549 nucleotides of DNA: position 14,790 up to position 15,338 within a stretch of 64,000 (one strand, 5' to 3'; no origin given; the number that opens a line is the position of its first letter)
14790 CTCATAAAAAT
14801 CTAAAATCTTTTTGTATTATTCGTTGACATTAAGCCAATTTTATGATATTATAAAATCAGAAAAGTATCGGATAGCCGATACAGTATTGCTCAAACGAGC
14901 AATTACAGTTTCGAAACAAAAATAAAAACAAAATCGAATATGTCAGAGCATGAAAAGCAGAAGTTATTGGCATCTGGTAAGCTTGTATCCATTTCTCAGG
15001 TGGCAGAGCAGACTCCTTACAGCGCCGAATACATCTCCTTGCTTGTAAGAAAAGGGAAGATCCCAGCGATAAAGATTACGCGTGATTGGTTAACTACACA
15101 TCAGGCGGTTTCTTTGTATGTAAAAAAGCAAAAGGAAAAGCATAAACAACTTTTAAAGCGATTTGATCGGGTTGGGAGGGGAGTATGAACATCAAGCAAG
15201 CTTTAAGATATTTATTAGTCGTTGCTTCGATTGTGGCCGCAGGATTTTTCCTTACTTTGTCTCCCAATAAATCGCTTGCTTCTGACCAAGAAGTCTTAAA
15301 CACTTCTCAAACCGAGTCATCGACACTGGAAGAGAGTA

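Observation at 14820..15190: Promoter, palindromic operator-like site and translationally coupled HTH gene directly upstream of the giant gene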

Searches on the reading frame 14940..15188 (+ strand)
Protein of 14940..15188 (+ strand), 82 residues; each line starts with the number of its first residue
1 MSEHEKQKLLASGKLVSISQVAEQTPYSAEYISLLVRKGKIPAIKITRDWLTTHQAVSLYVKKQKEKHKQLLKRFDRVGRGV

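Call 7: search_protein_families(library=ncbifam, proteins=[window:14940-15188:+], max_evalue=0.1)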
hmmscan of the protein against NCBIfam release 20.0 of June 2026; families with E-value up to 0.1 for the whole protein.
window:14940-15188:+ (82 aa): 1 family
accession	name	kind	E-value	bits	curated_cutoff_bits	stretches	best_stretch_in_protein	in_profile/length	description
TIGR01764.1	excise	domain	0.0012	19.1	28.8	1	17-62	3-48/49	excisionase family DNA-binding protein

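Call 8: search_protein_families(library=pfam, proteins=[window:14940-15188:+], max_evalue=0.1)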
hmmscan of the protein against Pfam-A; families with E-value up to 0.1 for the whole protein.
window:14940-15188:+ (82 aa): 4 families
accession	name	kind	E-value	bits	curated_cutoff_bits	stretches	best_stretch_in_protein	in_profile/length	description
PF12728.13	HTH_17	-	0.0017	19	27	1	16-64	2-50/51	Helix-turn-helix domain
PF08786.17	DcrB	-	0.0038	17.8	27.2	1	41-79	26-64/127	DcrB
PF11517.13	Nab2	-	0.015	16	25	1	5-40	8-43/101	Nuclear abundant poly(A) RNA-bind protein 2 (Nab2)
PF13338.12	AbiEi_4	-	0.017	15.7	25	0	9-41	6-38/49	Transcriptional regulator, AbiEi antitoxin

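Call 9: find_homologous_proteins(query=window:14940-15188:+, max_evalue=0.01)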
Query window:14940-15188:+ (82 aa): 21 proteins with E <= 0.01 among 22 candidates.
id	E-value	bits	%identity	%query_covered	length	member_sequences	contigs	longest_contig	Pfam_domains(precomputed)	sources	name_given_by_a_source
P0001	7.6e-45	167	100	100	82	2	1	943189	-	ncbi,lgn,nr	ncbi:hypothetical protein IPM19_00800 [bacterium]|nr:MAG: hypothetical protein IPM19_00800 [bacteriu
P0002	8.8e-42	158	93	100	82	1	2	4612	-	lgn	-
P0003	6.1e-41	155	91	100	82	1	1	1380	-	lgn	-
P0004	9.7e-40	151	88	100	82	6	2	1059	-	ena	-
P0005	7.3e-37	142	80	100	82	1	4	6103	-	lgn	-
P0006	1.0e-36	142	84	100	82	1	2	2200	-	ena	-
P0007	2.4e-36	140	83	100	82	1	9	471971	-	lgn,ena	-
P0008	3.8e-36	140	79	100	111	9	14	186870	-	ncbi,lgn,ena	-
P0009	1.0e-35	138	82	100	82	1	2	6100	-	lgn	-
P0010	3.9e-35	137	78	100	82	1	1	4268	-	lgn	-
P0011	5.1e-35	136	79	100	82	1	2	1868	-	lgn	-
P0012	4.6e-33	130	79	100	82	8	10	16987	-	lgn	-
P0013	4.8e-33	130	80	100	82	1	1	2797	-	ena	-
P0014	5.0e-33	130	77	100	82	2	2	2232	-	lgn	-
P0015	1.3e-31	125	74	100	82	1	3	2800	-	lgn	-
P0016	3.0e-28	115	72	100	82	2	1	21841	-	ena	-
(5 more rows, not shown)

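Call 10: find_encoding_contigs(protein=window:14940-15188:+, flank=10000)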
Protein window:14940-15188:+ (82 aa): no gene with exactly this product is on record in the collection.

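Call 11: find_encoding_contigs(protein=P0007, flank=10000, max_places=3)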
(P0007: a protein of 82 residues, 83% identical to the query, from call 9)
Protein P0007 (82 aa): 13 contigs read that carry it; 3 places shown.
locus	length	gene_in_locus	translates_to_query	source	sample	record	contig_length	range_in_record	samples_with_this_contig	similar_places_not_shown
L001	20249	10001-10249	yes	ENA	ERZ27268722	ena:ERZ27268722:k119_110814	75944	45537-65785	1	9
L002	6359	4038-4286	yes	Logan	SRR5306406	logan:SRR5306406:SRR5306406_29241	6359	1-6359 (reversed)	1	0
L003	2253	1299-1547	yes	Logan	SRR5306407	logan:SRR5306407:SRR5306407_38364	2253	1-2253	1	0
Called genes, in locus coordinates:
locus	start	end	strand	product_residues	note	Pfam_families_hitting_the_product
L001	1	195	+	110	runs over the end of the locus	-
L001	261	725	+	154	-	-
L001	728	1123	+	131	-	-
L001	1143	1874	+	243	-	-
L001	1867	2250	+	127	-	PF01337:Barstar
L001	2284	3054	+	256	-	-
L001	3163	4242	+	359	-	PF00487:FA_desaturase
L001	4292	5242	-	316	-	PF04389:Peptidase_M28 (faint)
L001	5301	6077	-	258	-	-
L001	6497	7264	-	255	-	-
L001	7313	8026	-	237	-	PF02698:DUF218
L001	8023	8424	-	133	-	PF00856:SET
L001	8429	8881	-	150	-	-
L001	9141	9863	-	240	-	PF07819:PGAP1 (faint)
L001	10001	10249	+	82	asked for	-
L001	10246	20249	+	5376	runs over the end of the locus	-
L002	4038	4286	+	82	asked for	-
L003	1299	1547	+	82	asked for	-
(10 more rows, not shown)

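Call 12: find_encoding_contigs(protein=P0008, flank=10000, max_places=3)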
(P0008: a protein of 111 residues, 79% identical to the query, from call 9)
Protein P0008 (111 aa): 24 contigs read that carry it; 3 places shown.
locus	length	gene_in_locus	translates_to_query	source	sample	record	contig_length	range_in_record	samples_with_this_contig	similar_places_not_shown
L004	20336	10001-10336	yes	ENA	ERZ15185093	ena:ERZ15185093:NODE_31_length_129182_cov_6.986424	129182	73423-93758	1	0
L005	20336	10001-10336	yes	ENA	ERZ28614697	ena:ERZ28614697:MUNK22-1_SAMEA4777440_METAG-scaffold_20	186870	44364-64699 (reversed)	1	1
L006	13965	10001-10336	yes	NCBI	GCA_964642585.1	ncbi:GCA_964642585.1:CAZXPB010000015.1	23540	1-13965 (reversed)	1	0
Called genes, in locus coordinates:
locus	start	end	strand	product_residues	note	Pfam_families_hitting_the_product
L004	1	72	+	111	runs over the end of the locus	PF01741:MscL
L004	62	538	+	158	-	PF21549:PRDM2_PR (weak), PF00856:SET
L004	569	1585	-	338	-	PF03193:RsgA_GTPase, PF02421:FeoB_N (faint), PF00005:ABC_tran, PF01926:MMR_HSR1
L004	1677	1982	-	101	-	PF00076:RRM_1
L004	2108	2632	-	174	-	-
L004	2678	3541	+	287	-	PF18306:LDcluster4, PF03641:Lysine_decarbox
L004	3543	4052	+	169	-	-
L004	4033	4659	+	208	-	-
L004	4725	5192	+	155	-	-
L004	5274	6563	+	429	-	PF13660:DUF4147, PF05161:MOFRL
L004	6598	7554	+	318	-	PF00389:2-Hacid_dh, PF02826:2-Hacid_dh_C, PF03446:NAD_binding_2 (weak)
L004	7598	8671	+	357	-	PF00478:IMPDH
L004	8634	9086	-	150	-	PF09900:DUF2127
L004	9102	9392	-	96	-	PF06961:DUF1294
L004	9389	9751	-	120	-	PF08818:DUF1801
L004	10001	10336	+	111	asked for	-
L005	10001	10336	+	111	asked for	-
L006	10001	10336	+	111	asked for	-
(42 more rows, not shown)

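Call 13: find_encoding_contigs(protein=P0016, flank=10000, max_places=3)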
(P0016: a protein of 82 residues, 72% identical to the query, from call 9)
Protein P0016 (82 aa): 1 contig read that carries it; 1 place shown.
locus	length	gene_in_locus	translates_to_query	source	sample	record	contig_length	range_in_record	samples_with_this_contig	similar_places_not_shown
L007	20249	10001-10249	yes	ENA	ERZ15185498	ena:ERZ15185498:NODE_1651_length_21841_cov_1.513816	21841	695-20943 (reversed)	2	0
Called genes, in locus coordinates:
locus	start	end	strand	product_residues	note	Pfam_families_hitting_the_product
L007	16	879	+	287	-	PF17936:Big_6 (weak)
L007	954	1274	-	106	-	PF01541:GIY-YIG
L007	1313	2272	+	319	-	-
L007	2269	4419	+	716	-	PF00963:Cohesin (weak)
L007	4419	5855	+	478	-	PF03924:CHASE, PF00989:PAS (faint)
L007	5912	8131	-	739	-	PF00133:tRNA-synt_1, PF01406:tRNA-synt_1e (faint), PF09334:tRNA-synt_1g, PF08264:Anticodon_1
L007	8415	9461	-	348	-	PF00814:TsaD, PF22521:HypF_C_2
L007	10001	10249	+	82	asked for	-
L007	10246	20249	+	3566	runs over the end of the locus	?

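Call 20: find_related_loci(query=A1, collection=genome_contigs, flank=6000)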
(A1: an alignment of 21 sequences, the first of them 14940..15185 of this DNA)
Query A1 (82 aa) in genome_contigs; peptide patterns used: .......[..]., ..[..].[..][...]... (x = any residue, [..] = any of these).
92 stretches matched a pattern; 82 encode a relative of the query (tblastn E <= 1e-3); the best 80 are kept; 80 distinct loci.
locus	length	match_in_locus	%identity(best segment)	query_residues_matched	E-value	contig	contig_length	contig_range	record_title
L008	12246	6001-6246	85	1-82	1e-45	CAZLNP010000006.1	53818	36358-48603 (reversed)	MAG TPA_asm: uncultured Candidatus Saccharibacteria bacterium isolate SRP286056_co2_291 genome assembly, contig: NODE_65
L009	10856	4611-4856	84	1-82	9e-44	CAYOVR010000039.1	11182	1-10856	MAG TPA_asm: uncultured Candidatus Saccharibacteria bacterium isolate SRP286056_co2_40 genome assembly, contig: NODE_970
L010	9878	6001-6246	79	1-82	2e-43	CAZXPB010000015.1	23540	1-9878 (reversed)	MAG TPA_asm: uncultured Candidatus Saccharibacteria bacterium isolate SRP278252_co1_286 genome assembly, contig: NODE_35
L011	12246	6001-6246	79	1-82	1e-39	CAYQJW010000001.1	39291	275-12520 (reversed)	MAG TPA_asm: uncultured Candidatus Saccharibacteria bacterium isolate SRP286056_co1_433 genome assembly, contig: NODE_10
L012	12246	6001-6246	77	1-82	2e-38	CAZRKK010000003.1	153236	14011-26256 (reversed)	MAG TPA_asm: uncultured Candidatus Saccharibacteria bacterium isolate SRP170004_co1_269 genome assembly, contig: NODE_93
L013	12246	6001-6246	73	1-82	7e-37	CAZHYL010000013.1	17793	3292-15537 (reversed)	MAG TPA_asm: uncultured Candidatus Saccharibacteria bacterium isolate binchicken_co347_150 genome assembly, contig: NODE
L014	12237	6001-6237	65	1-79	2e-30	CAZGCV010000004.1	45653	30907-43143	MAG TPA_asm: uncultured Candidatus Saccharibacteria bacterium isolate SRP344714_co1_292 genome assembly, contig: NODE_16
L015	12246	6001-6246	59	1-82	6e-29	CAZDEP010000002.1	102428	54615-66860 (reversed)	MAG TPA_asm: uncultured Candidatus Saccharibacteria bacterium isolate SRP278252_co1_682 genome assembly, contig: NODE_19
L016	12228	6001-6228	63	1-76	3e-27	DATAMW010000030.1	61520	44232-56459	MAG TPA_asm: Patescibacteria group bacterium isolate SMAG_U7001 k141_1275939, whole genome shotgun sequence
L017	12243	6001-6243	58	1-80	6e-27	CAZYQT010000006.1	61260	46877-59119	MAG TPA_asm: uncultured Candidatus Saccharibacteria bacterium isolate SRP192515_co1_368 genome assembly, contig: NODE_33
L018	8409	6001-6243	59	1-81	9e-27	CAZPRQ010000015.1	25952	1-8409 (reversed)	MAG TPA_asm: uncultured Candidatus Saccharibacteria bacterium isolate SRP286056_co1_790 genome assembly, contig: NODE_21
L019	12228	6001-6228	59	1-76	3e-26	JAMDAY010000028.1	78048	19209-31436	MAG: Patescibacteria group bacterium isolate FK_Sedi_B_Bin.235 NODE_653_length_78048_cov_22.7433, whole genome shotgun s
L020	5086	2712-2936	61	1-75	4e-26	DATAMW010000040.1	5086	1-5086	MAG TPA_asm: Patescibacteria group bacterium isolate SMAG_U7001 k141_513558, whole genome shotgun sequence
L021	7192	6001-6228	57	1-79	6e-26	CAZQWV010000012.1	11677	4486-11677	MAG TPA_asm: uncultured Candidatus Saccharibacteria bacterium isolate SRP300315_co1_34 genome assembly, contig: NODE_241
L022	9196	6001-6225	60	1-75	5e-25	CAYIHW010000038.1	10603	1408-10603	MAG TPA_asm: uncultured Candidatus Saccharibacteria bacterium isolate ERP119705_co23_139 genome assembly, contig: NODE_6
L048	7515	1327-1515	41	14-76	1e-12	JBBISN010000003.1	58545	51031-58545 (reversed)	MAG: Nitrososphaera sp. isolate RSF170216_bin_374 NODE_252_length_58545_cov_23.290135, whole genome shotgun sequence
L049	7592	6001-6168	48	18-73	1e-12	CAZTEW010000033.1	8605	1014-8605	MAG TPA_asm: uncultured Gammaproteobacteria bacterium isolate binchicken_co266_151 genome assembly, contig: NODE_16298_l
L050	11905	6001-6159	47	15-67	1e-12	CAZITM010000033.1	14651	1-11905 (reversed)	MAG TPA_asm: uncultured Candidatus Nitrosotenuis sp. isolate binchicken_co274_15 genome assembly, contig: NODE_10367_len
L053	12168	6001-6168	45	14-69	4e-12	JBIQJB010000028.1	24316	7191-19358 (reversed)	MAG: Nitrosopumilales archaeon isolate mag.109f NODE_2668_length_24316, whole genome shotgun sequence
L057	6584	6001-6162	44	14-67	6e-12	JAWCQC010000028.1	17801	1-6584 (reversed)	MAG: Candidatus Nitrosotenuis sp. isolate JZ-2_201901_bins_13 JZ-2_201901_bins_13_scaffold_28, whole genome shotgun sequ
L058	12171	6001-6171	40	11-67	5e-12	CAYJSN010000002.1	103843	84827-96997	MAG TPA_asm: uncultured Nitrosopumilales archaeon isolate ERP125453_co1_176 genome assembly, contig: NODE_95_length_1038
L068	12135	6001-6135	53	16-60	2e-11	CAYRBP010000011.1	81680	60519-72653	MAG TPA_asm: uncultured Ardenticatenaceae bacterium isolate binchicken_co274_322 genome assembly, contig: NODE_774_lengt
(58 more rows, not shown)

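Call 35: search_solved_structures(query=A1, max_evalue=10, show_alignments=2)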
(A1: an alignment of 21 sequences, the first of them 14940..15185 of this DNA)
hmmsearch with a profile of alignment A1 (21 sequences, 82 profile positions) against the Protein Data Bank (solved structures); distinct sequences matched with E-value up to 10: 8.
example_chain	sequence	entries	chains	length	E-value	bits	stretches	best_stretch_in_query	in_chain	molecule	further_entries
5nnp_B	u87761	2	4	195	0.033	17.1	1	6-52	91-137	Putative uncharacterized protein | Naa10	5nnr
4kvm_E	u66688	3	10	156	0.041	16.8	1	12-51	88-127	N-terminal acetyltransferase A complex catalytic subunit ard1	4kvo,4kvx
2dmn_A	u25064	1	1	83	0.39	13.7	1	36-55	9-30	Homeobox protein TGIF2LX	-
2v75_A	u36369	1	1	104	0.77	12.7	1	5-39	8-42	NUCLEAR POLYADENYLATED RNA-BINDING PROTEIN NAB2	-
2jps_A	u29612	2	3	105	0.79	12.7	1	5-39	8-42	Nuclear polyadenylated RNA-binding protein NAB2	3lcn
3fe3_A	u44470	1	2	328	1.3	12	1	17-78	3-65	MAP/microtubule affinity-regulating kinase 3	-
5zji_O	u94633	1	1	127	1.3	11.9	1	35-57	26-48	16kDa membrane protein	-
4msp_A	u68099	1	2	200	1.5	11.8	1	44-74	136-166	Peptidyl-prolyl cis-trans isomerase FKBP14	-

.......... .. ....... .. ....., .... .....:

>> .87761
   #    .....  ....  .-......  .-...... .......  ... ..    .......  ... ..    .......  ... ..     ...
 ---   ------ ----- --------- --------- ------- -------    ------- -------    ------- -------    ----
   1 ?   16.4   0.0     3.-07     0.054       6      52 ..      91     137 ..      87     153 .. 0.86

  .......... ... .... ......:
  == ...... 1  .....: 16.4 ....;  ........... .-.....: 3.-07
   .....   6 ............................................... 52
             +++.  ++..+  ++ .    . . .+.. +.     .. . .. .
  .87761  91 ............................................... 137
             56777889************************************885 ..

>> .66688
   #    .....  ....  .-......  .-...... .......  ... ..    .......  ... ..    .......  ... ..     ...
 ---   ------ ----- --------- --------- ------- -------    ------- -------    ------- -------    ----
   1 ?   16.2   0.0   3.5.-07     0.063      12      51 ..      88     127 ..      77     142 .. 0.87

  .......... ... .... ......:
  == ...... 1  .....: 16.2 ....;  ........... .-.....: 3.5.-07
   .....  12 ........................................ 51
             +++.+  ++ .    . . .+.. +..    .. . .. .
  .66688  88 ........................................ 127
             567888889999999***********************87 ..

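Call 42: predict_structure(alignment_id=A1)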
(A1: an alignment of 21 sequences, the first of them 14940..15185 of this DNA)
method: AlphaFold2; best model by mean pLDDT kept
length: 82 residues; sequences in the alignment: 21
mean_pLDDT: 87.6   pTM: 0.70
mean pLDDT of the five models: 87.6, 86.3, 85.4, 85.2, 81.8
residues with pLDDT >= 90: 52; 70-90: 23; 50-70: 6; < 50: 1
segments of 3 or more residues with pLDDT < 50: none
pLDDT, mean of each block of 10 residues (from residue 1): 82 89 94 94 90 93 93 73 54
secondary structure, 60 per line:
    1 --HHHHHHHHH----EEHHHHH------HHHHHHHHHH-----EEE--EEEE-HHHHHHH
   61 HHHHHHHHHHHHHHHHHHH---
elements in order: H3-11 H18-22 H29-38 E44-46 E49-52 H54-79

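Call 45: fold_search(model_id=the predicted structure, library=pdb)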
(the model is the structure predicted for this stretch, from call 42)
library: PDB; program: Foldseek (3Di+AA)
matches with E <= 10: 595; with E <= 0.001: 0
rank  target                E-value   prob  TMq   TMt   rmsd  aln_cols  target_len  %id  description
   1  4lhf                  9.4e-02  0.98  0.48  0.50   3.3        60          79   18  Crystal structure of a DNA binding protein from phage P2 (released 2014-03-05)
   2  3zec_A                1.2e-01  0.51  0.31  0.09   8.1        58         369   16  Fic protein from SHEWANELLA ONEIDENSIS (E73G mutant) in complex with AMPPNP (released 2013-06-19)
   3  6ama_B                1.6e-01  0.99  0.50  0.70   1.7        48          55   14  Structure of S. coelicolor/S. venezuelae BldC-smeA-ssfA complex to 3.09 Angstrom (released 2018-03-28)
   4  2oqg_C                1.6e-01  0.57  0.36  0.30  10.8        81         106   21  ArsR-like Transcriptional Regulator from Rhodococcus sp. RHA1 (released 2007-03-06)
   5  6amk_A                1.9e-01  0.95  0.47  0.68   2.5        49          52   14  Structure of Streptomyces venezuelae BldC-whiI opt complex (released 2018-03-28)
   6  8ova_AU               1.9e-01  0.41  0.32  0.34   9.5        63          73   16  CRYO-EM STRUCTURE OF TRYPANOSOMA BRUCEI PROCYCLIC FORM 80S RIBOSOME : PARENTAL STRAIN (released 2023-11-29)
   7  9kkf_SZ               1.9e-01  0.41  0.33  0.35   9.2        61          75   20  Structure of the human 40S ribosome complexed with HCV IRES and eIF3 (released 2025-12-03)
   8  8dgl_A                2.0e-01  0.87  0.50  0.58   6.1        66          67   14  Crystal Structure of the RdfS Excisionase (released 2022-10-05)
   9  9h3g_La               2.0e-01  0.35  0.31  0.34   9.4        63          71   19  Structure of the Arabidopsis thaliana 80S ribosome in complex with P- and E-site tRNAs and mRNA (released 2026-02-04)
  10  6amk_B                2.1e-01  0.98  0.50  0.75   1.7        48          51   14  Structure of Streptomyces venezuelae BldC-whiI opt complex (released 2018-03-28)
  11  4p0y_A                2.1e-01  0.95  0.49  0.37   2.4        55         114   13  Structure of the double stranded DNA binding type IV secretion protein TraN from Enterococcus (released 2014-07-30)
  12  3m8f_B                2.1e-01  0.47  0.35  0.31   5.5        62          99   18  Protein structure of type III plasmid segregation TubR mutant (released 2010-07-07)
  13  2mh2_MODEL_1_A        2.1e-01  0.35  0.31  0.37   5.6        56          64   11  Structural insights into the DNA recognition and protein interaction domains reveal fundamental homologous DNA (released 2014-04-16)
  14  6uvu_B                2.1e-01  0.35  0.35  0.26   9.8        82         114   12  Crystal structure of the AntR antimony-specific transcriptional repressor (released 2020-11-04)
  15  3ucs_A                2.3e-01  0.94  0.55  0.47   6.6        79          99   19  Crystal structure of the complex between CBPA J-domain and CBPM (released 2013-07-03)
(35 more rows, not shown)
